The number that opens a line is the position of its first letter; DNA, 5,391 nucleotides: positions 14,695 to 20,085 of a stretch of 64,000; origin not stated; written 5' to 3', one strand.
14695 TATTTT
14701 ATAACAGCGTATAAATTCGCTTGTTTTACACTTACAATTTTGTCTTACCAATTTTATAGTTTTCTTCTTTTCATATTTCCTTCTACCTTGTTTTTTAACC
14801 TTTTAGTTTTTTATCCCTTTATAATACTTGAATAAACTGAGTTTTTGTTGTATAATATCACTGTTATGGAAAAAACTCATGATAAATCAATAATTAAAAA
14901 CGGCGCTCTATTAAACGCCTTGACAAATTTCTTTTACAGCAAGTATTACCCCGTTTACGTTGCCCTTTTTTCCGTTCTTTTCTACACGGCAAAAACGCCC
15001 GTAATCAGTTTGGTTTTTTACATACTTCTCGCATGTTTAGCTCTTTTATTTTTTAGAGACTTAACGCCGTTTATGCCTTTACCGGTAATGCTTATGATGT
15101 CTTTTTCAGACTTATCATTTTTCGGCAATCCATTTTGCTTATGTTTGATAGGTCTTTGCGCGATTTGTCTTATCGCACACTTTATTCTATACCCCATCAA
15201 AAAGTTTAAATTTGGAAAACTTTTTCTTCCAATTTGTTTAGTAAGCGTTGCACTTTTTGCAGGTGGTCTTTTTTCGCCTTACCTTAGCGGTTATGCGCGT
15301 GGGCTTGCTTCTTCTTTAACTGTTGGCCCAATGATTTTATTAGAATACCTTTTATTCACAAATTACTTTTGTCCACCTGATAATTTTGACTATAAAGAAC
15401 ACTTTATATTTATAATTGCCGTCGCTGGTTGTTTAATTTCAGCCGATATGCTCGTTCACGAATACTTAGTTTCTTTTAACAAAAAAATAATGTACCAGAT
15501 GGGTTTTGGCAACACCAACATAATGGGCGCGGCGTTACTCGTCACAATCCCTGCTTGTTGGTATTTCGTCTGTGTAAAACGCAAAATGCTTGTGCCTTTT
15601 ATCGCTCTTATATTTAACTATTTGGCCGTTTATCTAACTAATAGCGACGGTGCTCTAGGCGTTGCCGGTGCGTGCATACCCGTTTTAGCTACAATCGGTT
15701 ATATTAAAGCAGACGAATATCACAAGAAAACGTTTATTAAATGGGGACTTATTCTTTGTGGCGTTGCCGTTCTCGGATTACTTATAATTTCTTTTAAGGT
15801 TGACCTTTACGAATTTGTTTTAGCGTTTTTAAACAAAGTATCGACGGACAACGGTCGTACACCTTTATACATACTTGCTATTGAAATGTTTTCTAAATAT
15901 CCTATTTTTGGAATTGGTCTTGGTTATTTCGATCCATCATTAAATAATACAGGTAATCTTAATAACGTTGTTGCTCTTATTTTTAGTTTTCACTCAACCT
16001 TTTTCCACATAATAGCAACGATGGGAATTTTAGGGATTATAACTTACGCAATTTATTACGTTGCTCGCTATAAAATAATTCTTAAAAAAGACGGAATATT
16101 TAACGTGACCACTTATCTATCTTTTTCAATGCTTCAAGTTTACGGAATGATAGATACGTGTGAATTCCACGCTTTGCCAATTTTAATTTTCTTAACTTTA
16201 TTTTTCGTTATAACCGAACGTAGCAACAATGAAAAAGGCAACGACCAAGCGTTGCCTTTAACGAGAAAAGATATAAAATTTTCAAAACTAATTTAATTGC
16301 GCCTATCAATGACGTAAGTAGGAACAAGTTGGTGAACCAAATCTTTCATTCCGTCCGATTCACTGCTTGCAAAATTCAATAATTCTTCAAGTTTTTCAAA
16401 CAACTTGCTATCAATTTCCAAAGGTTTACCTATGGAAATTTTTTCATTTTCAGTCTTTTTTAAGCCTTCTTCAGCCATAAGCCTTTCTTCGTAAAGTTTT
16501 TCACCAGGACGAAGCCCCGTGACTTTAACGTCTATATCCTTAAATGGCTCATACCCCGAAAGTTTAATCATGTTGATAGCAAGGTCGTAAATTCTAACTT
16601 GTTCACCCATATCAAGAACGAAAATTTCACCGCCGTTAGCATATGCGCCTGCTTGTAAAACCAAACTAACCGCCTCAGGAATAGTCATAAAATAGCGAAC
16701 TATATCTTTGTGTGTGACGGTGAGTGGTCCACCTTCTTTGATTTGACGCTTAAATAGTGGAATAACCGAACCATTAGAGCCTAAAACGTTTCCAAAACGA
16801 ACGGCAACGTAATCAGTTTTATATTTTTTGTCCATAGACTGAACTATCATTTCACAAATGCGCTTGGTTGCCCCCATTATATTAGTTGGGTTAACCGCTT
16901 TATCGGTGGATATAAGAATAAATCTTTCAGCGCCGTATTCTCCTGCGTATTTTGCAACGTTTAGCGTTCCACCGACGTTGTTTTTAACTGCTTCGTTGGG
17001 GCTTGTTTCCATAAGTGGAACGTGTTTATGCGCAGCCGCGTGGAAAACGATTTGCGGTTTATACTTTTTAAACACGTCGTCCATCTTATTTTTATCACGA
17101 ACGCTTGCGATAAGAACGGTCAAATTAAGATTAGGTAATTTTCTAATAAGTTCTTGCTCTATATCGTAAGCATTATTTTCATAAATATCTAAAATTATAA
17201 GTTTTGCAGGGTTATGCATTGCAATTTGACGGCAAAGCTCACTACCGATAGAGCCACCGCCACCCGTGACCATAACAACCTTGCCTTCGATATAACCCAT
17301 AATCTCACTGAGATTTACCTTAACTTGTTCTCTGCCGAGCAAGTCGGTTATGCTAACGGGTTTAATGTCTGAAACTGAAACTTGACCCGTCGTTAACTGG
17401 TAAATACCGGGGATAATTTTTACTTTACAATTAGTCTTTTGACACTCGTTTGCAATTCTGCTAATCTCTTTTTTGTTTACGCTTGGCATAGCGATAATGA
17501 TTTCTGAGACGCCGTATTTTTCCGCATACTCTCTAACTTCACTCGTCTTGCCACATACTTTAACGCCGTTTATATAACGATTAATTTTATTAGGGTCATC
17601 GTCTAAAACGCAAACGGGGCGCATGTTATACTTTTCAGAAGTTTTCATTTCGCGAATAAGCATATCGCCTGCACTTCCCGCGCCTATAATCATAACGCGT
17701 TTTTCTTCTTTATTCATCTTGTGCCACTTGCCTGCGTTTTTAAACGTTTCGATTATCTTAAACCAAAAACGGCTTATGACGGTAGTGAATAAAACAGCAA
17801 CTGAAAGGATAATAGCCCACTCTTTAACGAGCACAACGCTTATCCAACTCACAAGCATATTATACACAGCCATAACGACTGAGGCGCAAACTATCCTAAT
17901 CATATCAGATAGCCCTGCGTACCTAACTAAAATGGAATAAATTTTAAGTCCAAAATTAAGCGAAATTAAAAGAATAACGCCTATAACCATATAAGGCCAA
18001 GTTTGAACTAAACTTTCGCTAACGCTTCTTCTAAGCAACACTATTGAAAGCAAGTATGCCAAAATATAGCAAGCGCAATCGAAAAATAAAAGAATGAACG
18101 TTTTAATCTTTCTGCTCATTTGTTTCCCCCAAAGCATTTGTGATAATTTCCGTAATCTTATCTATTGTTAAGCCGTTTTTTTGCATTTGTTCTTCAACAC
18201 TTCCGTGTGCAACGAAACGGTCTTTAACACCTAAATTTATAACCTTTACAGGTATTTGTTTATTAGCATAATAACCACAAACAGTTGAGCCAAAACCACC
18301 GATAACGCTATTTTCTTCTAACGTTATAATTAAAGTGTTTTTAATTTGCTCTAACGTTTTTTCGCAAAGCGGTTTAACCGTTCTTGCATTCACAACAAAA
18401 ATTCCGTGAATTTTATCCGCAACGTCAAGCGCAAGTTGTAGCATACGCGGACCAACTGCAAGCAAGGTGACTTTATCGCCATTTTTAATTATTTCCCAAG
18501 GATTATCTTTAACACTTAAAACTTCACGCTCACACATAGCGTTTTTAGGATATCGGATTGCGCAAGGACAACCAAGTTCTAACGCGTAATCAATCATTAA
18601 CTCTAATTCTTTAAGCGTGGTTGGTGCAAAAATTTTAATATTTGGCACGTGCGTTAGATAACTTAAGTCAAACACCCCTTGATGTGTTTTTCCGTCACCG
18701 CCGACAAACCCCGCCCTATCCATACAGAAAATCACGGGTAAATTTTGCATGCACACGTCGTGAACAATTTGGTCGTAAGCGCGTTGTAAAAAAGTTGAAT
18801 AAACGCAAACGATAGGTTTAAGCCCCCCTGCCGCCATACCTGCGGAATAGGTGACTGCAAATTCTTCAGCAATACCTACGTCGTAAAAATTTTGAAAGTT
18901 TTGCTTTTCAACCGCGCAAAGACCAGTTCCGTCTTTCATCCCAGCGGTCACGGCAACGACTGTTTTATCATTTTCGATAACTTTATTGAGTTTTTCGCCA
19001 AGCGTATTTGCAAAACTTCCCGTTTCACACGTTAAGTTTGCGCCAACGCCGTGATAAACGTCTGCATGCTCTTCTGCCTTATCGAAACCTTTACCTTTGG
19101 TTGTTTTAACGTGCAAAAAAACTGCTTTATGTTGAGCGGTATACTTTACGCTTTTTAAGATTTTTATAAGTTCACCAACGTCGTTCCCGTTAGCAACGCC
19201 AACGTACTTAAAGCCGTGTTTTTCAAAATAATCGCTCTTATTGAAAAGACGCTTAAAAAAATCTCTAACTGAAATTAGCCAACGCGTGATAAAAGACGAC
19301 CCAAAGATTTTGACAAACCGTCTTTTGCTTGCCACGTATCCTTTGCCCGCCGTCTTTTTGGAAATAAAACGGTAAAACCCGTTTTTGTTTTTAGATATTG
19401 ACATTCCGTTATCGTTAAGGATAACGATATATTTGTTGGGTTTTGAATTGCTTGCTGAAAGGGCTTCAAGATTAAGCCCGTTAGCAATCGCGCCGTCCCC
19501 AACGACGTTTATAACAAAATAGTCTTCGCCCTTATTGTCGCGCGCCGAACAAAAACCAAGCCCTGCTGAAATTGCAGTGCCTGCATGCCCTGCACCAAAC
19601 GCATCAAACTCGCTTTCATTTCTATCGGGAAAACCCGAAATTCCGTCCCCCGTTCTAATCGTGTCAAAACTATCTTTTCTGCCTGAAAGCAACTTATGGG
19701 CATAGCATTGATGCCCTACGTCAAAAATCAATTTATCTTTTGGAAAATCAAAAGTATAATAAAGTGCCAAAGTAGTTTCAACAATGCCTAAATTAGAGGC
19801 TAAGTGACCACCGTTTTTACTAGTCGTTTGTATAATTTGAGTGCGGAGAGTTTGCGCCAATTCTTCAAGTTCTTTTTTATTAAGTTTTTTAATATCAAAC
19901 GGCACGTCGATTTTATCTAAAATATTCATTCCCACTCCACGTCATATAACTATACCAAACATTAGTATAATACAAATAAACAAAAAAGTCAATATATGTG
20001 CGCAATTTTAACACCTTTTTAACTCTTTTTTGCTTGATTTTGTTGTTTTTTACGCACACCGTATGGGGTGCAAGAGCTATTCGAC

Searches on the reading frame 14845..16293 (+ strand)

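Call 44: search_protein_families(library=pfam, proteins=[window:14845-16293:+], max_evalue=0.001)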
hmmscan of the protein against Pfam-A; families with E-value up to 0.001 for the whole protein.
window:14845-16293:+ (483 aa): 1 family
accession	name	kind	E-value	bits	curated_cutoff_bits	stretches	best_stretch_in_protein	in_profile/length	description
PF04932.20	Wzy_C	-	2.5e-14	53.8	31.7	1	254-401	2-148/149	O-Antigen ligase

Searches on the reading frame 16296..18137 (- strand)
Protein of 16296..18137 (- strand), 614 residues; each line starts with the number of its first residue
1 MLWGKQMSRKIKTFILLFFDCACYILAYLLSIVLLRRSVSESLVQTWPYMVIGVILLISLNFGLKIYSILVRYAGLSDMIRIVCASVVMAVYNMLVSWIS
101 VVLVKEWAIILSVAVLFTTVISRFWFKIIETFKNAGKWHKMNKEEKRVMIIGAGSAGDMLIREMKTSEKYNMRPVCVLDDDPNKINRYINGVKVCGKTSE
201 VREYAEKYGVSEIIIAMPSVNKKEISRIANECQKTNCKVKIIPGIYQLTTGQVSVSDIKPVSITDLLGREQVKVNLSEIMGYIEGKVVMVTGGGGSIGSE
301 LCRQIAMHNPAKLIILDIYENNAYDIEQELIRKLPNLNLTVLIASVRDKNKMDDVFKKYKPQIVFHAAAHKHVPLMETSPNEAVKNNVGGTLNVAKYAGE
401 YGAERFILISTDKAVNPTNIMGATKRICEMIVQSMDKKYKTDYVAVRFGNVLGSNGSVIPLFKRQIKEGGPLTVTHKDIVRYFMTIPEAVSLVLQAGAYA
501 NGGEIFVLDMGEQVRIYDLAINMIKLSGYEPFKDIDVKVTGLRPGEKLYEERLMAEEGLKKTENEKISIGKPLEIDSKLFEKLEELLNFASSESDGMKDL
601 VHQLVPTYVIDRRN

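Call 44: search_protein_families(library=pfam, proteins=[window:16296-18137:-], max_evalue=0.001)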
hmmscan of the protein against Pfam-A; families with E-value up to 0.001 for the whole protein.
window:16296-18137:- (614 aa): 12 families
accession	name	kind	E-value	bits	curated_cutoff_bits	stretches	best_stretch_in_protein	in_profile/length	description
PF02719.21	Polysacc_synt_2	-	1.8e-120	402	20.2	1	288-569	1-290/293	Polysaccharide biosynthesis protein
PF01370.27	Epimerase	-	3e-28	99.3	20.9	1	288-499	1-227/240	NAD dependent epimerase/dehydratase family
PF13727.12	CoA_binding_3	-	2.4e-17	63.9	25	1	83-243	28-175/175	CoA-binding domain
PF16363.11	GDP_Man_Dehyd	-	1.9e-16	60.9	27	1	289-516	1-255/332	GDP-mannose 4,6 dehydratase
PF04321.23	RmlD_sub_bind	-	1.3e-15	57.7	27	1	288-479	3-180/287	RmlD substrate binding domain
PF01073.25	3Beta_HSD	-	8.8e-10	38.5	22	1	289-418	1-123/280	3-beta hydroxysteroid dehydrogenase/isomerase family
PF07993.18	NAD_binding_4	-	1.9e-05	24.4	20.1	0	362-418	90-143/258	Male sterility protein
PF08659.16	KR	-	2e-05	25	22.6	1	288-410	3-135/180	KR domain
PF02254.24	TrkA_N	-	3.8e-05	24.4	23.8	0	148-229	1-79/116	TrkA-N domain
PF02629.25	CoA_binding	-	7.1e-05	23.9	22.3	1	144-224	2-78/97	CoA binding domain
PF00106.31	adh_short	-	0.00011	22.3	26.6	1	286-360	1-72/195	short chain dehydrogenase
PF03435.24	Sacchrp_dh_NADP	-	0.00015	22.6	25.1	0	148-193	1-47/129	Saccharopine dehydrogenase NADP binding domain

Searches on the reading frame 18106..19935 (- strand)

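Call 44: search_protein_families(library=pfam, proteins=[window:18106-19935:-], max_evalue=0.001)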
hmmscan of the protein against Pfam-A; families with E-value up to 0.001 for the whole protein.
window:18106-19935:- (610 aa): 5 families
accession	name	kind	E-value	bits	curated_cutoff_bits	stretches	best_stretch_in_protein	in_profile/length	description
PF13292.11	DXP_synthase_N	-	1.6e-91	306.9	21.2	1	6-278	1-274/274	1-deoxy-D-xylulose-5-phosphate synthase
PF02779.29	Transket_pyr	-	8.5e-38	130.2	27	1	309-467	6-172/174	Transketolase, pyrimidine binding domain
PF02780.25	Transketolase_C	-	3.4e-16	59.7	25.9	1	480-594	3-124/124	Transketolase, C-terminal domain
PF02775.26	TPP_enzyme_C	-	8.9e-05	22.8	21.9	1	109-210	21-116/151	Thiamine pyrophosphate enzyme, C-terminal TPP binding domain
PF00456.26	Transketolase_N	-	0.00019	21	22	0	42-182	22-189/334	Transketolase, thiamine diphosphate binding domain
